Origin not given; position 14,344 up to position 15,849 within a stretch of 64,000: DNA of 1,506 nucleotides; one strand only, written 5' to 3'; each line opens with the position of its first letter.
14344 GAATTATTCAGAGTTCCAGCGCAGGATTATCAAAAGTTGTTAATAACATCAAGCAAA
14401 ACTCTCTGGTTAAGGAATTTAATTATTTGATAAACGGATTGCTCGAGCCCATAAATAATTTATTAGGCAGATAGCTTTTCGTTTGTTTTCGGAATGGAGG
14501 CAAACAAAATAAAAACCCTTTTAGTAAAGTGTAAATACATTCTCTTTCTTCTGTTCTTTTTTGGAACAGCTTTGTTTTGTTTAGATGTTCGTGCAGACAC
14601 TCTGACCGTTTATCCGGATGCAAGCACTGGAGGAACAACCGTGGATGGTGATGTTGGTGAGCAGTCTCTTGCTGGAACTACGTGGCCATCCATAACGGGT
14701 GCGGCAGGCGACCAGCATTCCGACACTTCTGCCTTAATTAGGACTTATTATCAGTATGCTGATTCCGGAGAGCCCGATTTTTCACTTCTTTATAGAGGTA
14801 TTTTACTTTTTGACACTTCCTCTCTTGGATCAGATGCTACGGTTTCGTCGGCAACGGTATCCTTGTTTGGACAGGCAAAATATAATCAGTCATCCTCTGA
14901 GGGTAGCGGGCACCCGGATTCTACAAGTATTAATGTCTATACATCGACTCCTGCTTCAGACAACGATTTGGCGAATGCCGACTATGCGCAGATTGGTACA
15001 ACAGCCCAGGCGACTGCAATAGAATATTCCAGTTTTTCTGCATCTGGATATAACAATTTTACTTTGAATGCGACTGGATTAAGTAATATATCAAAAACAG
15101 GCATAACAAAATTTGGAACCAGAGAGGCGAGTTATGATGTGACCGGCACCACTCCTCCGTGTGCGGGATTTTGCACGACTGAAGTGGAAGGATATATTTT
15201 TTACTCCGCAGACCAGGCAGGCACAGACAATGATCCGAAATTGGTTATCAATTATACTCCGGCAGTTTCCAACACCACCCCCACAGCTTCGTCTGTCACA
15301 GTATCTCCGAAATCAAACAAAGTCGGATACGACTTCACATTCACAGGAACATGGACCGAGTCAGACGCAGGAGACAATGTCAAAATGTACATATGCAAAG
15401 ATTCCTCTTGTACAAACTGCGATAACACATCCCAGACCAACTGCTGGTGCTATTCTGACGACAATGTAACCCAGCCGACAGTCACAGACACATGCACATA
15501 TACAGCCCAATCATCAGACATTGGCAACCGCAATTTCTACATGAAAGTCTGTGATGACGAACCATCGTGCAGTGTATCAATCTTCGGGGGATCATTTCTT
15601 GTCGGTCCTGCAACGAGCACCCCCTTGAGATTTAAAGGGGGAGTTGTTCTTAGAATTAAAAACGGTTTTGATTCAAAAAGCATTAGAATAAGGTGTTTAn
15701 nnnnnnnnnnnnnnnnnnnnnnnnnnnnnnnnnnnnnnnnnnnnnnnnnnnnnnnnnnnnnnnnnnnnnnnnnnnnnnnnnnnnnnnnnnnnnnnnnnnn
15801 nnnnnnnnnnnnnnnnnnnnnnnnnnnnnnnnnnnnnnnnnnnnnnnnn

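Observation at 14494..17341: Tandem secreted paralogs sharing a 433-bp exactly identical 3' segment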

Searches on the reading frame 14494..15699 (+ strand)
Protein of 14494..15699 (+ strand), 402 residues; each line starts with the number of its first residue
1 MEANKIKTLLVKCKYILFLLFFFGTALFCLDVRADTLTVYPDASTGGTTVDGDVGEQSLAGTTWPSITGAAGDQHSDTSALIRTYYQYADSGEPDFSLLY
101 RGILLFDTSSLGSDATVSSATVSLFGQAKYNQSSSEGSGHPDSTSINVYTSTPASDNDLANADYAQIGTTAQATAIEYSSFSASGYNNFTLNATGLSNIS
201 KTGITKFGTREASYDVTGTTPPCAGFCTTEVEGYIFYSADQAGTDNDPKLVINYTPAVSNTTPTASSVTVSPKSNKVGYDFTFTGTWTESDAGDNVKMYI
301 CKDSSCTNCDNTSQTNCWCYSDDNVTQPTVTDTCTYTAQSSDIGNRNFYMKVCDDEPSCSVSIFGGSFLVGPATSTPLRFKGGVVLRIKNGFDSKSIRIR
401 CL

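Call 4: search_protein_families(library=pfam, proteins=[window:14494-15699:+], max_evalue=1)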
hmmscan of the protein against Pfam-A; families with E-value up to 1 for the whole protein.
window:14494-15699:+ (402 aa): 1 family
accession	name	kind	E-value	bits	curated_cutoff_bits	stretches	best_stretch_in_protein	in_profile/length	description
PF06848.17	Disaggr_repeat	-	0.0023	18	33.9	1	84-152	14-74/179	Disaggregatase related repeat domain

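Call 7: find_homologous_proteins(query=window:14494-15699:+)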
Query window:14494-15699:+ (402 aa): 551 proteins with E <= 0.001 among 6046 candidates; the best 120 are listed.
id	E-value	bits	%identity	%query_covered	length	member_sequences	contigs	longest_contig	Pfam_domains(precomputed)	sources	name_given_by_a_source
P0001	9.7e-266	899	100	100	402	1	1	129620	-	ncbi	-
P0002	9.3e-148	511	64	100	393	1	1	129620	-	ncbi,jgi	-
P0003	1.9e-64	236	42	85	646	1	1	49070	-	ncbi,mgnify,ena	mgnify:CR=1 FL=1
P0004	4.2e-55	206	41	55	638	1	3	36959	-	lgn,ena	-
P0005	9.3e-49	185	47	57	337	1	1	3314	-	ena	-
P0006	6.2e-47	179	44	63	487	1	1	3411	-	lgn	-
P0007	8.6e-47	178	47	63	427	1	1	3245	-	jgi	jgi:hypothetical protein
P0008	1.3e-46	178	49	56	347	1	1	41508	-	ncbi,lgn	-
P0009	2.6e-46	177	48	62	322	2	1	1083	-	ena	-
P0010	2.0e-45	174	42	64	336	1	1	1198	-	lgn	-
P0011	2.6e-45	173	48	60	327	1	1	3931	-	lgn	-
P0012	1.5e-44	171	47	59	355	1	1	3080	-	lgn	-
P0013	1.0e-43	168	49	55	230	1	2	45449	-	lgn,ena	-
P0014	1.9e-43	167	42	63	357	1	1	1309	-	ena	-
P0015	2.0e-43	167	43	62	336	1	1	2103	-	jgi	-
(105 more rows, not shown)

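Call 9: find_encoding_contigs(protein=P0001, flank=10000, max_places=6)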
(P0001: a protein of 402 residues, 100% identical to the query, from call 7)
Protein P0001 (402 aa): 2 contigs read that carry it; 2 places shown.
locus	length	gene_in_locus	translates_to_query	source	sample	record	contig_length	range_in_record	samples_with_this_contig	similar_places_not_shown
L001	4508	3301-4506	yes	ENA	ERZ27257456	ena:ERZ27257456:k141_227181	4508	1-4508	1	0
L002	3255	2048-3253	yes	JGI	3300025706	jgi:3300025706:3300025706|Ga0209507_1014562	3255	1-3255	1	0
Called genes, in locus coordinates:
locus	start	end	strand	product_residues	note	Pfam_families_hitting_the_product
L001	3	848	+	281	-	?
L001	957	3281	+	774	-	-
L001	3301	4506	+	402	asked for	?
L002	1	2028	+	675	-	?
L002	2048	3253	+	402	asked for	?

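Call 10: find_encoding_contigs(protein=P0003, flank=10000, max_places=6)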
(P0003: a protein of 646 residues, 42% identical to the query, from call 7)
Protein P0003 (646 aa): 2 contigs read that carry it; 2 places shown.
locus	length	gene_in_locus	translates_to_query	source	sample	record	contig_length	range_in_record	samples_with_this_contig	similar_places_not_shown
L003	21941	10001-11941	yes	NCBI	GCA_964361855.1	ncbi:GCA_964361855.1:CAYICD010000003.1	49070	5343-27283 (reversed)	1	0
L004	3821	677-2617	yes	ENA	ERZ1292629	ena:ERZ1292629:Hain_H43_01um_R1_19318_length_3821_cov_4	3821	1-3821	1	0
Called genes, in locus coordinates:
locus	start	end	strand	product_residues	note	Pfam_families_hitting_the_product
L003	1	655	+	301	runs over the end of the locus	PF00753:Lactamase_B, PF12706:Lactamase_B_2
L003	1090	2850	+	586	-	-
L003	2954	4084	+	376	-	PF00406:ADK (faint), PF13207:AAA_17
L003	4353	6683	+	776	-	PF13371:TPR_9 (weak), PF07719:TPR_2 (weak), PF12895:ANAPC3 (weak), PF13371:TPR_9 (weak), PF13414:TPR_11, PF13424:TPR_12 (weak), PF13432:TPR_16, PF14559:TPR_19, +9 more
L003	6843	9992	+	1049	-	-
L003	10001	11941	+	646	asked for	-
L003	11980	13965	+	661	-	-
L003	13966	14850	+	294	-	PF00512:HisKA, PF02518:HATPase_c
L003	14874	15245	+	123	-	PF00072:Response_reg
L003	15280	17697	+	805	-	PF13620:CarboxypepD_reg (faint)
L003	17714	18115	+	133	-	-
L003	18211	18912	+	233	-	PF01797:Y1_Tnp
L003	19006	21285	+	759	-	PF07532:Big_4 (weak)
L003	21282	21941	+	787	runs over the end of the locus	-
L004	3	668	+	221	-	?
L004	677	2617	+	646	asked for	-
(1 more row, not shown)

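Call 11: find_encoding_contigs(protein=P0002, flank=10000, max_places=8)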
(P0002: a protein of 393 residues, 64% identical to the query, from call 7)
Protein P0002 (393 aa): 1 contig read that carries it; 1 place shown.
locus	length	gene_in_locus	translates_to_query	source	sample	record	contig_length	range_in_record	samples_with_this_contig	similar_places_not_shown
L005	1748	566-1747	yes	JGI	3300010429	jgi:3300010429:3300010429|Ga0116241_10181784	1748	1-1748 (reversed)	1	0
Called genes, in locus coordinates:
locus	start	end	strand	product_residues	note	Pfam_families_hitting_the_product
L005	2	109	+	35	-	?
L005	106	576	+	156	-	-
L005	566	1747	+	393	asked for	?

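Call 16: search_protein_families(library=ncbifam, proteins=[window:14494-15699:+], max_evalue=1)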
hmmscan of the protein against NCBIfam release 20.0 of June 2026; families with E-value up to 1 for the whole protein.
window:14494-15699:+ (402 aa): 1 family
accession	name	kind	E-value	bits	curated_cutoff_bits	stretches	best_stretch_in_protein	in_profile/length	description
NF033679.1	DNRLRE_dom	domain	0.00013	22.1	34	1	88-252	19-163/164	DNRLRE domain-containing protein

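Call 17: search_protein_families(library=phrogs, proteins=[window:14494-15699:+], max_evalue=0.1)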
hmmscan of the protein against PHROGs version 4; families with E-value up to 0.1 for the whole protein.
window:14494-15699:+ (402 aa): 0 families

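Call 61: predict_structure(alignment_id=A6)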
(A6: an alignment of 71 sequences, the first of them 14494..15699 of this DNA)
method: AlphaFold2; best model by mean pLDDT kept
length: 402 residues; sequences in the alignment: 71
mean_pLDDT: 74.9   pTM: 0.64
mean pLDDT of the five models: 74.9, 74.6, 73.3, 72.4, 72.2
residues with pLDDT >= 90: 172; 70-90: 52; 50-70: 123; < 50: 55
segments of 3 or more residues with pLDDT < 50: 271-277, 326-328, 364-402
pLDDT, mean of each block of 10 residues (from residue 1): 69 77 57 86 86 93 92 97 79 81 98 96 96 58 89 96 98 96 98 98 98 95 70 94 96 89 55 46 57 60 66 61 53 59 58 55 48 40 33 35 29
secondary structure, 60 per line:
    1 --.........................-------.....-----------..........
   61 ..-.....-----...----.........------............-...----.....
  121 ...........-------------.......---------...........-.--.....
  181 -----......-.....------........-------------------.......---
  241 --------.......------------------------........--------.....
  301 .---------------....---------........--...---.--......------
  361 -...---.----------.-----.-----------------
elements in order: H3-27 E35-39 E51-62 H64-68 E74-76 E81-89 E96-107 E116-131 E145-151 H161-166 E167-171 E186-191 H193-197 E204-211 E231-237 E249-255 E280-287 E296-301 E317-320 E330-337 E349-354 E362-364

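Call 63: fold_search(model_id=the predicted structure, library=pdb)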
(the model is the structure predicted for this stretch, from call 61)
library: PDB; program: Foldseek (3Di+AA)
matches with E <= 10: 803; with E <= 0.001: 2
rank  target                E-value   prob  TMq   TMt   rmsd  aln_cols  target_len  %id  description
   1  8wab_B                6.0e-06  1.00  0.33  0.68   5.6       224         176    9  Crystal structure of a chondroitin sulfate-binding carbohydrate binding module of a chondroitinase (released 2024-01-17)
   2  7vbo                  3.0e-04  1.00  0.28  0.55   7.2       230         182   19  Alginate binding domain CBM (released 2022-09-07)
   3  7op7_B                1.4e-02  0.21  0.15  0.08  21.8       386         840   10  Bacteroides thetaiotaomicron mannosidase GH2 with beta-manno-configured N-alkyl cyclophellitol aziridine (released 2022-02-02)
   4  2vjx_A                1.9e-02  0.20  0.15  0.08  21.4       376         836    9  Structural and biochemical evidence for a boat-like transition state in beta-mannosidases (released 2008-04-01)
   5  1wce_A                4.3e-02  0.20  0.14  0.13  15.8       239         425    8  Crystal structure of the T13 IBDV viral particle reveals a missing link in icosahedral viruses evolution (released 2005-04-06)
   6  3bga_A                5.9e-02  0.16  0.17  0.09  22.9       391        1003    6  Crystal structure of beta-galactosidase from Bacteroides thetaiotaomicron VPI-5482 (released 2007-12-11)
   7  1wce_K                7.0e-02  0.12  0.13  0.13  16.1       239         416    8  Crystal structure of the T13 IBDV viral particle reveals a missing link in icosahedral viruses evolution (released 2005-04-06)
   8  1wce_I                7.0e-02  0.12  0.13  0.13  16.1       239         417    8  Crystal structure of the T13 IBDV viral particle reveals a missing link in icosahedral viruses evolution (released 2005-04-06)
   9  1wce_G                7.0e-02  0.12  0.13  0.13  16.1       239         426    8  Crystal structure of the T13 IBDV viral particle reveals a missing link in icosahedral viruses evolution (released 2005-04-06)
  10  7op6_A                7.0e-02  0.10  0.14  0.08  21.7       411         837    8  Bacteroides thetaiotaomicron mannosidase GH2 with beta-manno-configured cyclophellitol aziridine (released 2022-05-18)
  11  4iyc_C                8.2e-02  0.02  0.08  0.10  35.8       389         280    6  Structure of the T244A mutant of the PANTON-VALENTINE LEUCOCIDIN component from STAPHYLOCOCCUS AUREUS (released 2014-01-29)
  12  1us2_A                9.1e-02  0.77  0.23  0.19   6.9       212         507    8  Xylanase10C (mutant E385A) from Cellvibrio japonicus in complex with xylopentaose (released 2003-12-18)
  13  5vqf_B                9.6e-02  0.25  0.16  0.19  16.2       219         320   13  Crystal Structure of pro-TGF-beta 1 (released 2017-11-15)
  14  1wce_B                9.6e-02  0.07  0.12  0.12  19.7       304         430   10  Crystal structure of the T13 IBDV viral particle reveals a missing link in icosahedral viruses evolution (released 2005-04-06)
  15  7op6_B                1.0e-01  0.14  0.17  0.09  22.3       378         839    8  Bacteroides thetaiotaomicron mannosidase GH2 with beta-manno-configured cyclophellitol aziridine (released 2022-05-18)
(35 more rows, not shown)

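Call 64: find_encoding_contigs(protein=P0004, flank=8000, max_places=3)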
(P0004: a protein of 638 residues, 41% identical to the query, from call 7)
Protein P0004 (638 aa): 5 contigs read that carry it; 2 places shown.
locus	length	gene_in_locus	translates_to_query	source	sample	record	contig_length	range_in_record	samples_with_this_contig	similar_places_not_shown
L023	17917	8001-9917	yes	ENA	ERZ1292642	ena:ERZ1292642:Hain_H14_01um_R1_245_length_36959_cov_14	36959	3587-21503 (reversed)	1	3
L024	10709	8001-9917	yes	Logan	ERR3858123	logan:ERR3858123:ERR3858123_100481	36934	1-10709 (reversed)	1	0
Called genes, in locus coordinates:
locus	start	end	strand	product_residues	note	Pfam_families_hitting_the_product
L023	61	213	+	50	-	-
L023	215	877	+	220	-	PF13847:Methyltransf_31 (weak), PF08241:Methyltransf_11, PF08242:Methyltransf_12 (weak), PF13649:Methyltransf_25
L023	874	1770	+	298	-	-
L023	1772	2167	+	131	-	-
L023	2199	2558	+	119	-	-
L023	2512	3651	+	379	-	PF04466:Terminase_3, PF17288:Terminase_3C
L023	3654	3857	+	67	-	-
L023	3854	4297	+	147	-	PF25084:LbH_EIF2B (weak), PF25087:GMPPB_C (weak), PF00132:Hexapep, PF14602:Hexapep_2 (weak)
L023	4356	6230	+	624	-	-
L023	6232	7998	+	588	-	-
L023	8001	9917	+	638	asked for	-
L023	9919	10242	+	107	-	-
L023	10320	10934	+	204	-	-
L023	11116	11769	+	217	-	-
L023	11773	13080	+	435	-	-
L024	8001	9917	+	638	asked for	-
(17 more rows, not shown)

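Call 65: find_encoding_contigs(protein=P0008, flank=8000, max_places=3)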
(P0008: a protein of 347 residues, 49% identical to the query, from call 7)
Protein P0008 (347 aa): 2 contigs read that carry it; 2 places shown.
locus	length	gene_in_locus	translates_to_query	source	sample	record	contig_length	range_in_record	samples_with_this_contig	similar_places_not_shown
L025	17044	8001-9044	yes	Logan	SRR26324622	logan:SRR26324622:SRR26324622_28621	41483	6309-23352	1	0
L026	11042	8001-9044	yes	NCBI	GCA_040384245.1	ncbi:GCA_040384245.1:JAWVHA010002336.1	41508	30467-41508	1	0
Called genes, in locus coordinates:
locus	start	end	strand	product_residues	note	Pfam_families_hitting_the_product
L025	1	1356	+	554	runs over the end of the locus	-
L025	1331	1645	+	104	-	-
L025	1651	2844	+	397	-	PF25852:DUF6242_C (faint)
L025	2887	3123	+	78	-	-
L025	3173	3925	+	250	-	-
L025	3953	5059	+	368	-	PF25209:Phage_capsid_4 (weak)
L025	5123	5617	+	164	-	-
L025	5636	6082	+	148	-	-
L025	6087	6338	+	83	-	-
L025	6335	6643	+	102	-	-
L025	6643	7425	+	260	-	-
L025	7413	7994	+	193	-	-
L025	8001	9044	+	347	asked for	-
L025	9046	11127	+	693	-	-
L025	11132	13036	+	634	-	-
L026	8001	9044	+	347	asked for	-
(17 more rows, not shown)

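Call 66: find_related_loci(query=A6, collection=viral_contigs, flank=10000)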
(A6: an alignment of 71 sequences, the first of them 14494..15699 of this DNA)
Query A6 (402 aa) in viral_contigs; peptide patterns used: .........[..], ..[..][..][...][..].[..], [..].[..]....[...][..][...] (x = any residue, [..] = any of these).
362 stretches matched a pattern; 247 encode a relative of the query (tblastn E <= 1e-3); the best 80 are kept; 80 distinct loci.
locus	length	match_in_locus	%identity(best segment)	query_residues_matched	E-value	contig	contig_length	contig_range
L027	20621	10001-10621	44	35-254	2e-45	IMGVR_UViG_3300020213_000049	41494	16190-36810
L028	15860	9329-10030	45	35-276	2e-45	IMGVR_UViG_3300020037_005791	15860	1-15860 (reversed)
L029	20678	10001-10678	43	35-272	3e-45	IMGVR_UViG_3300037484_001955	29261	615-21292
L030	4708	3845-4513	44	35-276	3e-45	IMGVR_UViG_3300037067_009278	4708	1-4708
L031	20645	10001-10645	46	32-257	4e-45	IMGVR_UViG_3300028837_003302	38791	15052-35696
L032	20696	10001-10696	41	30-272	6e-44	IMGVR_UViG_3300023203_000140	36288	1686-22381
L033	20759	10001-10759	40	7-258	4e-42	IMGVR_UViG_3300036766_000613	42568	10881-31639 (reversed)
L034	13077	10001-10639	43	36-255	5e-42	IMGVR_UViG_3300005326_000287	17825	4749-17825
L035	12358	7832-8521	41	36-271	6e-42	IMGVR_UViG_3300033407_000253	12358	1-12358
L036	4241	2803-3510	39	26-271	6e-42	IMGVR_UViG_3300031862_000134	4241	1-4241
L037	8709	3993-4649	47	26-258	1e-41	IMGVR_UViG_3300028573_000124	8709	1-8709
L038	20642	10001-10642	44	36-259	4e-41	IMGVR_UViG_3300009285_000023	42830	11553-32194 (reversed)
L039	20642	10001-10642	45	36-255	7e-41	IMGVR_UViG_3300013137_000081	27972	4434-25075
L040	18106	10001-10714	42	35-270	4e-40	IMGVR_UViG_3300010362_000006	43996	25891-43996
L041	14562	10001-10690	41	3-254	4e-40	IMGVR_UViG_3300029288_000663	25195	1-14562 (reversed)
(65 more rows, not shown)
